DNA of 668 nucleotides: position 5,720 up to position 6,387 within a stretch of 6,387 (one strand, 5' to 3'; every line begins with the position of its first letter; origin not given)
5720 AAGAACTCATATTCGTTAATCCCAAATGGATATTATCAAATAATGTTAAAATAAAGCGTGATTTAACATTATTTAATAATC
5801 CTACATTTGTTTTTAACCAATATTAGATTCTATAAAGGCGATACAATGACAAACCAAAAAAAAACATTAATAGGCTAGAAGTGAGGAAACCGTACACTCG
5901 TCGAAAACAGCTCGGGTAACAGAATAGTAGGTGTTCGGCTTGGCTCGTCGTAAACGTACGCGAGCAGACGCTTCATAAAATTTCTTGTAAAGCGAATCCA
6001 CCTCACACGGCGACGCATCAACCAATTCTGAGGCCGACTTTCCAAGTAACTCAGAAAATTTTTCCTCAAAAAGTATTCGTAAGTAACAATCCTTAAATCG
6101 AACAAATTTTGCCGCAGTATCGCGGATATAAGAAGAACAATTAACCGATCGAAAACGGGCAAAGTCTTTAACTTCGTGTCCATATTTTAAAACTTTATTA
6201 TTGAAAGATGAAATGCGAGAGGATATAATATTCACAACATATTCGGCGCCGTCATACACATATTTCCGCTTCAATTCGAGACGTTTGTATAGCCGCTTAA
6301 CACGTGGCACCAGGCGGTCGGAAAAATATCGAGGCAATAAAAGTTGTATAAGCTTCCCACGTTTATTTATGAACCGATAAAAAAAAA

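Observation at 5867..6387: Rep has a 170-aa basic, Met-free C-terminal extension directly after a T9 homopolymer, and a slip of one base either way gives a canonical-size Rep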

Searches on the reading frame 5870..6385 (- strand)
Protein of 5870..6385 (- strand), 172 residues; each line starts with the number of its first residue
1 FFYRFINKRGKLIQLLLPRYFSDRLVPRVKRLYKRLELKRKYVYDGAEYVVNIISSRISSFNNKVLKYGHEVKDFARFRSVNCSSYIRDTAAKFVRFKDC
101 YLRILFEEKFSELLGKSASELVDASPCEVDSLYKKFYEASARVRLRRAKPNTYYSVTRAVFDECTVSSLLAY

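Call 4: search_protein_families(library=pfam, proteins=[window:5870-6379:-], max_evalue=1)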
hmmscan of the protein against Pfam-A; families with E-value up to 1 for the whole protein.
seq(170 aa): 1 family
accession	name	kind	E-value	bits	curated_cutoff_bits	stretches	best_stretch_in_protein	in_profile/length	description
PF09447.15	Cnl2_NKP2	-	0.04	14.4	27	1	14-43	27-54/65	Cnl2/NKP2 family protein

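Call 5: search_protein_families(library=phrogs, proteins=[window:5870-6379:-], max_evalue=1)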
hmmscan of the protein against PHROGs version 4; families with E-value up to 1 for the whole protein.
seq(170 aa): 0 families
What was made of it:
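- Tried and rejected: There are no Pfam or PHROG hits (calls 4, 5).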

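Call 31: find_homologous_proteins(query=window:5870-6385:-, max_evalue=0.01)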
Query seq(172 aa) (172 aa): 51 proteins with E <= 0.01 among 95 candidates.
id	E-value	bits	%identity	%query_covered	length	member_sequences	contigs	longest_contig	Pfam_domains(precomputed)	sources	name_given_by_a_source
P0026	8.6e-95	333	93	97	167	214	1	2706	-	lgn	-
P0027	1.3e-93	330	92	97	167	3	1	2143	-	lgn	-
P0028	2.1e-93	329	90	97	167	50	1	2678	-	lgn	-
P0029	1.6e-92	326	90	97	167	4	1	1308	-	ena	-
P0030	2.3e-92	326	91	97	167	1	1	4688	-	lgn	-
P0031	3.9e-92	325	89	97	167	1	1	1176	-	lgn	-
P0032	7.1e-91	321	90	97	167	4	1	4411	-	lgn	-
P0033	9.5e-91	320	89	97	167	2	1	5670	-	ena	-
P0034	1.3e-90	320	90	97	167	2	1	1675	-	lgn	-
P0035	1.3e-89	317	87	97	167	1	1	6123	-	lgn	-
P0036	1.5e-89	316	88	97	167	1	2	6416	-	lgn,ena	-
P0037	4.5e-87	308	86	97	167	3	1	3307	-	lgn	-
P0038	7.4e-87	308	84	97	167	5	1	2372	-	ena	-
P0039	1.8e-84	300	90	91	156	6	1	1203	-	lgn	-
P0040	3.0e-83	296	86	97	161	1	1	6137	-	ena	-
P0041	4.5e-83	295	82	97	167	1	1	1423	-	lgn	-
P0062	8.5e-76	272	74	97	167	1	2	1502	-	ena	-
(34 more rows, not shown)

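Call 39: search_protein_representatives(protein=window:5870-6385:-)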
Query: 172 residues. Proteins with E-value up to 0.001 (for the whole library): 4; up to 1e-10: 4; up to 1e-30: 3. The best 4 are listed.
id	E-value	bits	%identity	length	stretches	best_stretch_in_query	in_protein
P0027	4.2e-94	329.6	92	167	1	6-172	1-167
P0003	5.0e-44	166.8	49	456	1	1-172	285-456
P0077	4.8e-43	163.6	52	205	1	1-162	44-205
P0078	1.6e-26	110.0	75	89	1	101-172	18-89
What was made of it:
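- On J / VP5 / ORF8-type basic DNA-packaging proteins: HMMER against 1.84 billion representatives finds only Rep C-termini of this and the sister clade (call 39).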

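Call 57: find_encoding_contigs(protein=P0062, flank=7000, max_places=4)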
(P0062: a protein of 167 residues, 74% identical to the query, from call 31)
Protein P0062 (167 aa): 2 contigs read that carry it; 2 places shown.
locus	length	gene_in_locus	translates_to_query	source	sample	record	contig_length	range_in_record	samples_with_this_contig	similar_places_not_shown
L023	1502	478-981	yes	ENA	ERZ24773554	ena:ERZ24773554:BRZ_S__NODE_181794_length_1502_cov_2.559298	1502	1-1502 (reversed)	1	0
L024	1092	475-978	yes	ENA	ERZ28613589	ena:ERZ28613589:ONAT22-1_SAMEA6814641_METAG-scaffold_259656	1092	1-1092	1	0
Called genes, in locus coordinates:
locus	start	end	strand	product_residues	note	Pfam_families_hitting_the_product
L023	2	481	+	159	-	?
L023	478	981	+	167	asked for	-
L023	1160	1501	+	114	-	?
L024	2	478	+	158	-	?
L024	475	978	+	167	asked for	-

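Call 58: find_encoding_contigs(protein=P0041, flank=7000, max_places=4)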
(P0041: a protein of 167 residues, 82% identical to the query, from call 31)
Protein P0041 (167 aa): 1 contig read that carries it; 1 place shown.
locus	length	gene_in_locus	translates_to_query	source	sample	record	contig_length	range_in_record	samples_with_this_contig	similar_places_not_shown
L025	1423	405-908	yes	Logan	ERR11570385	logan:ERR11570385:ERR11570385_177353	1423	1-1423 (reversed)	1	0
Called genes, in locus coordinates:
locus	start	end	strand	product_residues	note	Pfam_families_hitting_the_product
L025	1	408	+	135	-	?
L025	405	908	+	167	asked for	-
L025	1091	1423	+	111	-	?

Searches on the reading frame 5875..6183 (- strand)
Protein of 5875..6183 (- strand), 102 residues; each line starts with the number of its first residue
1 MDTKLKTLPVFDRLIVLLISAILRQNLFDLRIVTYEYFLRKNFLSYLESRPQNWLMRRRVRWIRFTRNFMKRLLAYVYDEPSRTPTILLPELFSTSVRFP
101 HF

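Call 48: search_protein_families(library=pfam, proteins=[window:5875-6183:-], max_evalue=0.01)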
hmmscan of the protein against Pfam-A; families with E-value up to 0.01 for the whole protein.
window:5875-6183:- (102 aa): 0 families

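Call 64: search_protein_families(library=phrogs, proteins=[window:5875-6183:-], max_evalue=0.01)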
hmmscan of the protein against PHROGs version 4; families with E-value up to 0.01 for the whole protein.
window:5875-6183:- (102 aa): 0 families

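Call 80: find_homologous_proteins(query=window:5875-6183:-, max_evalue=0.01)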
Query window:5875-6183:- (102 aa): 11 proteins with E <= 0.01 among 12 candidates.
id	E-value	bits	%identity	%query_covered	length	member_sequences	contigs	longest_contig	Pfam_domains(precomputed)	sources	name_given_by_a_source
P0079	2.3e-57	209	97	100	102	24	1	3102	-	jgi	-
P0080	2.9e-56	206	96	100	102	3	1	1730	-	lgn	-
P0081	8.7e-54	198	92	100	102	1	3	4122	-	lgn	-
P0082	1.3e-53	197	92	100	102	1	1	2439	-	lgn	-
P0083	1.7e-53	197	92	100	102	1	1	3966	-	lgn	-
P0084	4.1e-53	196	91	100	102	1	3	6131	-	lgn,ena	-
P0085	6.1e-52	192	90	100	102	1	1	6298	-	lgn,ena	-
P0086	1.2e-51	191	90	100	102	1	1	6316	-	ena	-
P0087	1.4e-51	191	89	100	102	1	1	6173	-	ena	-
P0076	9.6e-10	57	91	34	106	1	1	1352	-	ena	-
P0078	5.0e-7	48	100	29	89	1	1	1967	-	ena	-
